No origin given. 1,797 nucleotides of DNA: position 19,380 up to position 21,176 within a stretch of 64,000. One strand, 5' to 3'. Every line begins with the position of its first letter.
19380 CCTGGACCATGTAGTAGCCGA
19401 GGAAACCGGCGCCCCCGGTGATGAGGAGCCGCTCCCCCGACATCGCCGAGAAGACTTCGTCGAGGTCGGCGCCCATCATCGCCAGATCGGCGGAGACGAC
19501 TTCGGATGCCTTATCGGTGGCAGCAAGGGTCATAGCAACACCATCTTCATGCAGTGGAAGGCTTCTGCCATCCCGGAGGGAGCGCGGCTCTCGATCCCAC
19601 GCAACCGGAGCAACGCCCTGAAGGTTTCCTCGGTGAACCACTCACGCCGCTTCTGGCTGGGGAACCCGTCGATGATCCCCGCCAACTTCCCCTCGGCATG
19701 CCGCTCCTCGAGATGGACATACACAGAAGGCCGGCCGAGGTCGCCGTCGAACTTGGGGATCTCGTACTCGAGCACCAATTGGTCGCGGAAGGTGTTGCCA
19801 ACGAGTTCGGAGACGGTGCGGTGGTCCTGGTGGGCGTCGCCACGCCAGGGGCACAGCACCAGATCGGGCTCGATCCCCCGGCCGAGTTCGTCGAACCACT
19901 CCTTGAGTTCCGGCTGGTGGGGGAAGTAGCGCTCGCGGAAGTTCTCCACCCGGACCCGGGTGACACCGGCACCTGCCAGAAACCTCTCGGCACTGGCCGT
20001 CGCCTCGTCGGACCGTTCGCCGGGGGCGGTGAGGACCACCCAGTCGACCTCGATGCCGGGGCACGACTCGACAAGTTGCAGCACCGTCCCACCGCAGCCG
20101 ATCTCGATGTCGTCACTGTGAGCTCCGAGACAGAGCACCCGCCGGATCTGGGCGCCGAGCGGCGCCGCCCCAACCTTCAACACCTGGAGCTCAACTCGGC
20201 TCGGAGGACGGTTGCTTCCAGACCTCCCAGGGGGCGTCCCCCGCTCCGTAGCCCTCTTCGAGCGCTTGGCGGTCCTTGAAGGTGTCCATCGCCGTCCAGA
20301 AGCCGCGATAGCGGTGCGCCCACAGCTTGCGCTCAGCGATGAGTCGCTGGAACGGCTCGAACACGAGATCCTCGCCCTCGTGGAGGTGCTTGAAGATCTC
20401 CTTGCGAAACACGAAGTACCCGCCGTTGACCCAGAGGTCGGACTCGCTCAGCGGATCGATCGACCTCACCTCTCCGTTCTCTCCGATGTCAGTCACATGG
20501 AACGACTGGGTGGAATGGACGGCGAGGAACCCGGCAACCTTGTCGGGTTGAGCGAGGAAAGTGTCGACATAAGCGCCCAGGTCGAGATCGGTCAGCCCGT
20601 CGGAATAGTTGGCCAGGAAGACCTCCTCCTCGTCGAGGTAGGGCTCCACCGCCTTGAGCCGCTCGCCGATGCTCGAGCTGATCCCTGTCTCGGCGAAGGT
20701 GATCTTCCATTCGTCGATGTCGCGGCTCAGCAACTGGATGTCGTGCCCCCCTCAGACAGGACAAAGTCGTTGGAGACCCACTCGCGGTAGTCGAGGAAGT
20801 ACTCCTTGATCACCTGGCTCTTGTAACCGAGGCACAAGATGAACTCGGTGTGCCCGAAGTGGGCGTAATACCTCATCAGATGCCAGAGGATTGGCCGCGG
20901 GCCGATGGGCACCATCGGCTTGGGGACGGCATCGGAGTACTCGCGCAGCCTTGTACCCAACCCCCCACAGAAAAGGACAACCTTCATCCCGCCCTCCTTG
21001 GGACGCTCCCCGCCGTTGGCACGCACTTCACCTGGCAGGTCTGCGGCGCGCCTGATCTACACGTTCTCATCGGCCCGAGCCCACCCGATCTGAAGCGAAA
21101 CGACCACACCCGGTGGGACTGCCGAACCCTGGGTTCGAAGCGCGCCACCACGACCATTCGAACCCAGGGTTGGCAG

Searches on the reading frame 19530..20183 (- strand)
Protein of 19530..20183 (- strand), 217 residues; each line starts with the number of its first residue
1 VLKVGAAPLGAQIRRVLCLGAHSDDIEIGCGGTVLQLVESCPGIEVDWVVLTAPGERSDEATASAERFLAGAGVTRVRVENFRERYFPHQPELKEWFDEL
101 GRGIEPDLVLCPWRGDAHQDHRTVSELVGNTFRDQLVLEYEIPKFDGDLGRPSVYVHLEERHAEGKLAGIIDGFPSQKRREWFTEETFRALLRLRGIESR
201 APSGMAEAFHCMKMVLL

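Call 91: search_protein_families(library=pfam, proteins=[window:19530-20183:-], max_evalue=0.00001)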
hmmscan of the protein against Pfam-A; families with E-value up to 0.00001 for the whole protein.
window:19530-20183:- (217 aa): 1 family
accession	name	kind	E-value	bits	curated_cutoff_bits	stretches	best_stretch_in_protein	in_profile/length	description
PF02585.22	PIG-L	-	6e-14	53.1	28.2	1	17-128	1-125/129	GlcNAc-PI de-N-acetylase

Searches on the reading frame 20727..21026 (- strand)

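Call 91: search_protein_families(library=pfam, proteins=[window:20727-21026:-], max_evalue=0.00001)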
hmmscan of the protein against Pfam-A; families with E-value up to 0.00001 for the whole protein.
window:20727-21026:- (99 aa): 1 family
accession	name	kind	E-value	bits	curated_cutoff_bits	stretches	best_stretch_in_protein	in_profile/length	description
PF00483.29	NTP_transferase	-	4.4e-07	30.2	21.2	1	16-83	2-71/245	Nucleotidyl transferase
